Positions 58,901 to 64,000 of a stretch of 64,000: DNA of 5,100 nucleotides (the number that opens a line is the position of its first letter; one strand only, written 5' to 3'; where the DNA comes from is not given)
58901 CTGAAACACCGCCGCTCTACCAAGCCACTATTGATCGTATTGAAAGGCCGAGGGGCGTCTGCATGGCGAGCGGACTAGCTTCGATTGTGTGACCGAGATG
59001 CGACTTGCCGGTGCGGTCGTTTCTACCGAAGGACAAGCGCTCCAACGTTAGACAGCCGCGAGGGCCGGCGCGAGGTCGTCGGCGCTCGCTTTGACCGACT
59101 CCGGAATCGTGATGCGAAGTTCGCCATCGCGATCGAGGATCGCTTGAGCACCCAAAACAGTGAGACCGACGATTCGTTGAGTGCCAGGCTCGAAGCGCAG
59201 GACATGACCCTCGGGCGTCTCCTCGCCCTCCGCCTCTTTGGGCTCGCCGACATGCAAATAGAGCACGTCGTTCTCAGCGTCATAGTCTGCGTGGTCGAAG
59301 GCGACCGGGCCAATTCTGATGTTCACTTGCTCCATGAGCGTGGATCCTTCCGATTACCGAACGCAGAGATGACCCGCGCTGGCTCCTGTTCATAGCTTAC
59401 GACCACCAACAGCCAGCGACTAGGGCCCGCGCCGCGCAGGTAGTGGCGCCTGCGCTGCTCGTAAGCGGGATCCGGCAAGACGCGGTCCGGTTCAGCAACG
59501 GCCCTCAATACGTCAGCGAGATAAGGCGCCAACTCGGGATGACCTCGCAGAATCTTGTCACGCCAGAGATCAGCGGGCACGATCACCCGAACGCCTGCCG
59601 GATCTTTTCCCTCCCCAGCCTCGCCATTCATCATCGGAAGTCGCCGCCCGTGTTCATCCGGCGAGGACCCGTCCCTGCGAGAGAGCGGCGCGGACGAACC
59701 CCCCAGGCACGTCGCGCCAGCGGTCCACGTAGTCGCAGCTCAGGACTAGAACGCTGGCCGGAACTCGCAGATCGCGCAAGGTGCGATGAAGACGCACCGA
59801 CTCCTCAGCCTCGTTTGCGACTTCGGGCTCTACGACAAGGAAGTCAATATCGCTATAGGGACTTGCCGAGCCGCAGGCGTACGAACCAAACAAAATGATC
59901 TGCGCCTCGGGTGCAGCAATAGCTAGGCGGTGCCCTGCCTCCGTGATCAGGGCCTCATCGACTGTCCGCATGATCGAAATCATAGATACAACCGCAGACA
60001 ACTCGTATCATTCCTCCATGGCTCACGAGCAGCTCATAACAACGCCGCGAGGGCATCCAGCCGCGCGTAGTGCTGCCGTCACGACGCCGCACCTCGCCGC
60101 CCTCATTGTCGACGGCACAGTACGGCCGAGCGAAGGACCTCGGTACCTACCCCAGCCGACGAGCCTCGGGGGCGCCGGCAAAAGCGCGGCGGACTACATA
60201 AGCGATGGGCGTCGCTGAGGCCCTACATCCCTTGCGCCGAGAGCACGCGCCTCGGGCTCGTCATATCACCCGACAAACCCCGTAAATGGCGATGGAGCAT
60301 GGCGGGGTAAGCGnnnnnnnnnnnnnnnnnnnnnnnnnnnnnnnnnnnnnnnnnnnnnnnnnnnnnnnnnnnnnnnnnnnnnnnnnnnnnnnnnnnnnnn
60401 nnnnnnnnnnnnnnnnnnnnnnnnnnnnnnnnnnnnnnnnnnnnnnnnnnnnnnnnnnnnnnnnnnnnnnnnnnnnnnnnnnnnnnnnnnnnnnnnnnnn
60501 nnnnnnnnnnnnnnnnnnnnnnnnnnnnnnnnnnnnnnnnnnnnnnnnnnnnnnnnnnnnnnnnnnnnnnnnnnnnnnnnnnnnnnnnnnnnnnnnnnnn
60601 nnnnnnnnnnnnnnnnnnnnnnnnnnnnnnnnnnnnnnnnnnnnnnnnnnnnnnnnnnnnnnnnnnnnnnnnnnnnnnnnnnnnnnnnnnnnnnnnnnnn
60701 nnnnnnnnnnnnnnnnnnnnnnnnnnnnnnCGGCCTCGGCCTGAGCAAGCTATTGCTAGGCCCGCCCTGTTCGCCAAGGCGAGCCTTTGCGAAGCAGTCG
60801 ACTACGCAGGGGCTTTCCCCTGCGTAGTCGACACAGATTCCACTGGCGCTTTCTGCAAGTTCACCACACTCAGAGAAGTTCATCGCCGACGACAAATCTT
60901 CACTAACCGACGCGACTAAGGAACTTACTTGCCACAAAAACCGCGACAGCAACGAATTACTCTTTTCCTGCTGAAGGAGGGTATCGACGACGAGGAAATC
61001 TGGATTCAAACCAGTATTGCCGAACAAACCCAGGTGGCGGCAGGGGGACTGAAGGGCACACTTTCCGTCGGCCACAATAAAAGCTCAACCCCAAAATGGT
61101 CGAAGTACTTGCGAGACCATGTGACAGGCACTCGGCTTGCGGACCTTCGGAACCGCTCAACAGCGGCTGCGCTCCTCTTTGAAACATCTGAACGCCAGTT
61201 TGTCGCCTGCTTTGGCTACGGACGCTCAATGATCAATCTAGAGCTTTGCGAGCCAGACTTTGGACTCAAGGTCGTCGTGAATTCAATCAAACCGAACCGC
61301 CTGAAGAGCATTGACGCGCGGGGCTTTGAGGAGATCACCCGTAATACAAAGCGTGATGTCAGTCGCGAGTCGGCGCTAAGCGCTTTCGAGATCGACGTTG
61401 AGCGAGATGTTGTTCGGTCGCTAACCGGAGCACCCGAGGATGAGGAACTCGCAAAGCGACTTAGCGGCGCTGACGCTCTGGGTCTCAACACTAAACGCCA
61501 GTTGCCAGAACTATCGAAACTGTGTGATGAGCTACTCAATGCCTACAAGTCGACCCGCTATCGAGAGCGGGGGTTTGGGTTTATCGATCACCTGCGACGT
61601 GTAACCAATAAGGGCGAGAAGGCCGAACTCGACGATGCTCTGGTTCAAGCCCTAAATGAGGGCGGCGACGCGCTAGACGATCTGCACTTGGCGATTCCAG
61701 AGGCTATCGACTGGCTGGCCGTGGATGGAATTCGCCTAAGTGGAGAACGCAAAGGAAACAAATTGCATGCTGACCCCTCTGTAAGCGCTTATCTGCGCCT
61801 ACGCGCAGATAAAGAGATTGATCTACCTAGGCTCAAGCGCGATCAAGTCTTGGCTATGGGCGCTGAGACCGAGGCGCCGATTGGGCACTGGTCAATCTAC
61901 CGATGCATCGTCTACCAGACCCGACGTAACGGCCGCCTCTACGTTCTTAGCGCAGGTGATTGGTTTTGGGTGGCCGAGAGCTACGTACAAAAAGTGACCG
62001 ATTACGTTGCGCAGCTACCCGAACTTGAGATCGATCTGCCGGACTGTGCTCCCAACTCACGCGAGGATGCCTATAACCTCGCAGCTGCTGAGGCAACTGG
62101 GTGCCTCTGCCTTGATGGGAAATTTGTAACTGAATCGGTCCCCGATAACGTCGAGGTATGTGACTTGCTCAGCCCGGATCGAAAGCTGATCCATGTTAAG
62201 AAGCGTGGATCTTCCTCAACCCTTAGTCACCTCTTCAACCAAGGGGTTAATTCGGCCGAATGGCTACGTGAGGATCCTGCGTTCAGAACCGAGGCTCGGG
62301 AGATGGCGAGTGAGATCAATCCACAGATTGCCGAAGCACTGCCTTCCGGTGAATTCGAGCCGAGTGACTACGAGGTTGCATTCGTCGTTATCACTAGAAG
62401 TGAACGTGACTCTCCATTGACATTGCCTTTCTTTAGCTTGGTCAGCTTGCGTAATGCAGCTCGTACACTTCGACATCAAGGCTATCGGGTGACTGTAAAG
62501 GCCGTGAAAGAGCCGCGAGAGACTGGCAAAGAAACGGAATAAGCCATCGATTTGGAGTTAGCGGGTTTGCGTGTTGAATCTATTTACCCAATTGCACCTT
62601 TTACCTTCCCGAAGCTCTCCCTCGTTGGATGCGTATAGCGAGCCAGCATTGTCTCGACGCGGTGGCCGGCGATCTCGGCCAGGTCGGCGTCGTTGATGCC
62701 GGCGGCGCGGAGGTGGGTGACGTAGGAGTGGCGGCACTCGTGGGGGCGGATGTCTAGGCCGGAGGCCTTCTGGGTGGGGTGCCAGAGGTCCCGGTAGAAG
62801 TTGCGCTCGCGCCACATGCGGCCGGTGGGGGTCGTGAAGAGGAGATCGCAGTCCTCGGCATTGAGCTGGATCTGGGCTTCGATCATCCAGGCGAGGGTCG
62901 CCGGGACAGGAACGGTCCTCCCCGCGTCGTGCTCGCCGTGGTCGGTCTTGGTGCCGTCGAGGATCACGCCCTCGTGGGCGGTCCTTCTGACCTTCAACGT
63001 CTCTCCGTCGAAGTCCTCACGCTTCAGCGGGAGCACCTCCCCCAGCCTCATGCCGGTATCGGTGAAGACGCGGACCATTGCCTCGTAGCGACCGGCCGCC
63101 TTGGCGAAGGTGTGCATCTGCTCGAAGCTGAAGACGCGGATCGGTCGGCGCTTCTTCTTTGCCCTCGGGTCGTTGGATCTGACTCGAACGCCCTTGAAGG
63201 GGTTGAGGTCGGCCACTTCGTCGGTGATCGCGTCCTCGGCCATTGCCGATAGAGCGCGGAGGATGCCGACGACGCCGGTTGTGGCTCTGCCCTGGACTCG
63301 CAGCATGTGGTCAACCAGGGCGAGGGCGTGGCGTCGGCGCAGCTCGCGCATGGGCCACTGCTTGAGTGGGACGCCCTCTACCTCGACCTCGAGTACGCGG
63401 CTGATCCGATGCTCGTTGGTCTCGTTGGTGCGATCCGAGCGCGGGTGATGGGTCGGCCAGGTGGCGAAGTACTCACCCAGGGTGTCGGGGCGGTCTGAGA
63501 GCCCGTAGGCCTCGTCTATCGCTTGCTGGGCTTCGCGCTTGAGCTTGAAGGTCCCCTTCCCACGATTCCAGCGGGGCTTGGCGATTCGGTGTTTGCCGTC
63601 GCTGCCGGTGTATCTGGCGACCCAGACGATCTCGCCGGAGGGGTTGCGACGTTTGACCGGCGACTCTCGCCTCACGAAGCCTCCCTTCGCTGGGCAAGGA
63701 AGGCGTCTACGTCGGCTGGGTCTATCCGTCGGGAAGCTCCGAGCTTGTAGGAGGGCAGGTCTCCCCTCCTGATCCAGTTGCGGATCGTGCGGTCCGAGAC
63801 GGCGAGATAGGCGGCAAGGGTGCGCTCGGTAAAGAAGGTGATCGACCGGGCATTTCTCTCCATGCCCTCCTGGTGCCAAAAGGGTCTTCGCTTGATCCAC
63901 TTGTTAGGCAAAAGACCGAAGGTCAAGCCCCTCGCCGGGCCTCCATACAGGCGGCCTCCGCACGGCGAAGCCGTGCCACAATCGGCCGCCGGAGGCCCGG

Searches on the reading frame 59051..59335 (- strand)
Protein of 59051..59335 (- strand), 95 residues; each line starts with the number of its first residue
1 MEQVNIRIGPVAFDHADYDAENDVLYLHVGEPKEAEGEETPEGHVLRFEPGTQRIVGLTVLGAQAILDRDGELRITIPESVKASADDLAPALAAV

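Call 54: search_protein_families(library=pfam, proteins=[window:59051-59335:-], max_evalue=0.01)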
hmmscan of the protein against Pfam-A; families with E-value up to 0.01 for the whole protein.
window:59051-59335:- (95 aa): 1 family
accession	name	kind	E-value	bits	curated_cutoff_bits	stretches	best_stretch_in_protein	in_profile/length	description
PF10049.14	DUF2283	-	2.5e-05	24.8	23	1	17-63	3-48/49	Protein of unknown function (DUF2283)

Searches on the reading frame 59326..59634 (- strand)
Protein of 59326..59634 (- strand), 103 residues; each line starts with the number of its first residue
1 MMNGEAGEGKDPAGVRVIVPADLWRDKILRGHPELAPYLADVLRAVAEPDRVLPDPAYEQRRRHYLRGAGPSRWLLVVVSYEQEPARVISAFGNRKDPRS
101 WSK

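Call 54: search_protein_families(library=pfam, proteins=[window:59326-59634:-], max_evalue=0.01)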
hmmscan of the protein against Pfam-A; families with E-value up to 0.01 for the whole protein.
window:59326-59634:- (103 aa): 1 family
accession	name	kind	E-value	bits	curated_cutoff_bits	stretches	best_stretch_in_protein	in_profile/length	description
PF18810.6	PBECR2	-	5e-06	27.2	27.1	1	10-101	18-109/120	phage-Barnase-EndoU-ColicinE5/D-RelE like nuclease2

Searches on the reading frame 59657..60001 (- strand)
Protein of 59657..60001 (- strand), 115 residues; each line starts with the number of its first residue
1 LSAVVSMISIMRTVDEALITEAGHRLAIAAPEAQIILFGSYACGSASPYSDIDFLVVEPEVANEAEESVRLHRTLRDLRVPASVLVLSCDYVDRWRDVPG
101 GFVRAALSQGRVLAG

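Call 54: search_protein_families(library=pfam, proteins=[window:59657-60001:-], max_evalue=0.01)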
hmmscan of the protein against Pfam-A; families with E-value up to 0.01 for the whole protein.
window:59657-60001:- (115 aa): 5 families
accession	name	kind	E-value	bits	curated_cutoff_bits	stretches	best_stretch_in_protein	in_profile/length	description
PF01909.29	NTP_transf_2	-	1.5e-09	38.5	21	1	32-68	14-50/93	Nucleotidyltransferase domain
PF18765.7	Polbeta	-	1.7e-07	31.8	26.9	1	34-113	15-87/93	Polymerase beta, Nucleotidyltransferase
PF22600.2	MTPAP-like_central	-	0.0023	18.4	27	1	27-73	34-78/139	Poly(A) RNA polymerase, mitochondrial-like, central palm domain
PF20750.3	PAP_NTPase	-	0.0031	17.9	27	1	25-76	67-118/194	Poly(A) polymerase nucleotidyltransferase domain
PF14792.12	DNA_pol_B_palm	-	0.0091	16.7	25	0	26-77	18-69/113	DNA polymerase beta palm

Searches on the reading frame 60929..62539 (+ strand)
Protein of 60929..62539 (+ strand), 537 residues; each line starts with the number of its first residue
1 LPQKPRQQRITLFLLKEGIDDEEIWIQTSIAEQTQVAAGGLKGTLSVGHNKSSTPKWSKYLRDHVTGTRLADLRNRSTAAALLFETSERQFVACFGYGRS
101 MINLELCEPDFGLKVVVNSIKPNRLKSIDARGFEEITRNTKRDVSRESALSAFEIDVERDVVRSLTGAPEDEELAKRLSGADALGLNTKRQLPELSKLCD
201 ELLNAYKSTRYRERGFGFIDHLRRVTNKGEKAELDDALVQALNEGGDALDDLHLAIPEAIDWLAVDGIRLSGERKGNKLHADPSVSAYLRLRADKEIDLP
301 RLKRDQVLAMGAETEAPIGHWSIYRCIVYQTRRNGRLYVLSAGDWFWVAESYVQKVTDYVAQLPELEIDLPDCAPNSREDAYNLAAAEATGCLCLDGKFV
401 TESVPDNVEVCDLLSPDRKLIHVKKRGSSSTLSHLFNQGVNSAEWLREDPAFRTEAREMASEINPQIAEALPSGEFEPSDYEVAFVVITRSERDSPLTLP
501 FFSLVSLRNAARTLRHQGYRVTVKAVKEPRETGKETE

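Call 54: search_protein_families(library=pfam, proteins=[window:60929-62539:+], max_evalue=0.01)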
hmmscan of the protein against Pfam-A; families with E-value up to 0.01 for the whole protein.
window:60929-62539:+ (537 aa): 1 family
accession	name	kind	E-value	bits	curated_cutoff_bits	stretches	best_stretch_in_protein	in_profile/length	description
PF19614.4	DUF6119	-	1.5e-144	483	27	1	10-526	1-523/524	Family of unknown function (DUF6119)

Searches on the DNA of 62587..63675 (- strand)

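Call 23: search_rna_families(source=L015, start=4600, end=7100, threshold=evalue, max_evalue=1, show_alignments=2)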
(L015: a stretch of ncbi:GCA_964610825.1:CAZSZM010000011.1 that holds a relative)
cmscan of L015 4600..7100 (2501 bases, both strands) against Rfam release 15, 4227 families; matches with E-value up to 1: 3.
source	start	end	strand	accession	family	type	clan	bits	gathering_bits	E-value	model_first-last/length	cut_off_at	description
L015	5182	5277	+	RF00005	tRNA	Gene; tRNA;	CL00001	66.2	29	1.3e-13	1-71/71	no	tRNA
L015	5182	5278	-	RF04354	Plastid-ycf2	Cis-reg;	-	33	65.7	0.00021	1-75/75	no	Plastid-ycf2 5UTR RNA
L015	5655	5808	+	RF02673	scr4677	Gene; sRNA;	-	24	41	0.00088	1-246/246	no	Streptomyces sRNA 4677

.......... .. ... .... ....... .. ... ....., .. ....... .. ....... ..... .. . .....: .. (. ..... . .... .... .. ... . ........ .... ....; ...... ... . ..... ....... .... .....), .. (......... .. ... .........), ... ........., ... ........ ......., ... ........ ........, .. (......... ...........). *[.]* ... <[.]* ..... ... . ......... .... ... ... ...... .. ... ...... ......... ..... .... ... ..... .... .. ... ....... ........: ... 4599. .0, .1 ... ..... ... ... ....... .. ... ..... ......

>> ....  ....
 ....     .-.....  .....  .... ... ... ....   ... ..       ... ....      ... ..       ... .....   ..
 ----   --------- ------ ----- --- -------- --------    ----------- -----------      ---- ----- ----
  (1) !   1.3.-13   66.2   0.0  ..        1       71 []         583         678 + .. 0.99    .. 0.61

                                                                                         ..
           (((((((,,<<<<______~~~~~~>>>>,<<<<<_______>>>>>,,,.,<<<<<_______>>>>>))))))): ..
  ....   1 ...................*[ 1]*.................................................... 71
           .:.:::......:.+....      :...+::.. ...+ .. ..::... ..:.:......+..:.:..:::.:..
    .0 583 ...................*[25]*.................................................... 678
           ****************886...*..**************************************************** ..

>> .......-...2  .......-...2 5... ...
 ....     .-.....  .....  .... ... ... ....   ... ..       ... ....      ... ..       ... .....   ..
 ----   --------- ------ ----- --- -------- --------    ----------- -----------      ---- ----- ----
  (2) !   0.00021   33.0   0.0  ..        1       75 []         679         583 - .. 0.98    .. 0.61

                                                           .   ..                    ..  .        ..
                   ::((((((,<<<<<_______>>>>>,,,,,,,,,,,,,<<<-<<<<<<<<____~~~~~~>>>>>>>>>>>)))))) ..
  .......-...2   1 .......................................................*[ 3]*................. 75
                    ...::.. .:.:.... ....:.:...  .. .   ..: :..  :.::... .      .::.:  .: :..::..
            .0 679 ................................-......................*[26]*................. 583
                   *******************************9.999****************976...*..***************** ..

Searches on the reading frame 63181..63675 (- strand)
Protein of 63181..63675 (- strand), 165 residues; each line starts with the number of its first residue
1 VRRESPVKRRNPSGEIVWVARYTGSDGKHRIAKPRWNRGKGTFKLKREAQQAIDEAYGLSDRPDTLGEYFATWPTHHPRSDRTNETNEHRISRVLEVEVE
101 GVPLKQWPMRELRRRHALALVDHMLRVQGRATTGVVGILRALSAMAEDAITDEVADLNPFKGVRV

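Call 61: search_protein_families(library=pfam, proteins=[window:63181-63675:-], max_evalue=10)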
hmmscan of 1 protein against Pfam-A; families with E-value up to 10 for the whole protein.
seq(165 aa): 0 families

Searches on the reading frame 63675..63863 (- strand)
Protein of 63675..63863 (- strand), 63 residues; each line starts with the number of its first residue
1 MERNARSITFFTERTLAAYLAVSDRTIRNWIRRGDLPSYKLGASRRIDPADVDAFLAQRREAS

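Call 54: search_protein_families(library=pfam, proteins=[window:63675-63863:-], max_evalue=0.01)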
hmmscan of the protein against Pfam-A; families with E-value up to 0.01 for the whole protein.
window:63675-63863:- (63 aa): 6 families
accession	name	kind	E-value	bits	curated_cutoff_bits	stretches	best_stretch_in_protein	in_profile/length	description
PF12728.13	HTH_17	-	2.5e-14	53.7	27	1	12-60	3-51/51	Helix-turn-helix domain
PF07022.19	Phage_CI_repr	-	0.00043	21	22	1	8-38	10-40/65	Bacteriophage CI repressor helix-turn-helix domain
PF13411.12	MerR_1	-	0.0019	18.7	21.6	1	14-54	4-45/69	MerR HTH family regulatory protein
PF00376.29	MerR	-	0.0034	17.6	28.2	1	16-43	5-32/38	MerR family regulatory protein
PF13730.12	HTH_36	-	0.0077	16.5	25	0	9-33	24-48/55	Helix-turn-helix domain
PF13384.12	HTH_23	-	0.0086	16.3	24.6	0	12-33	19-40/50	Homeodomain-like domain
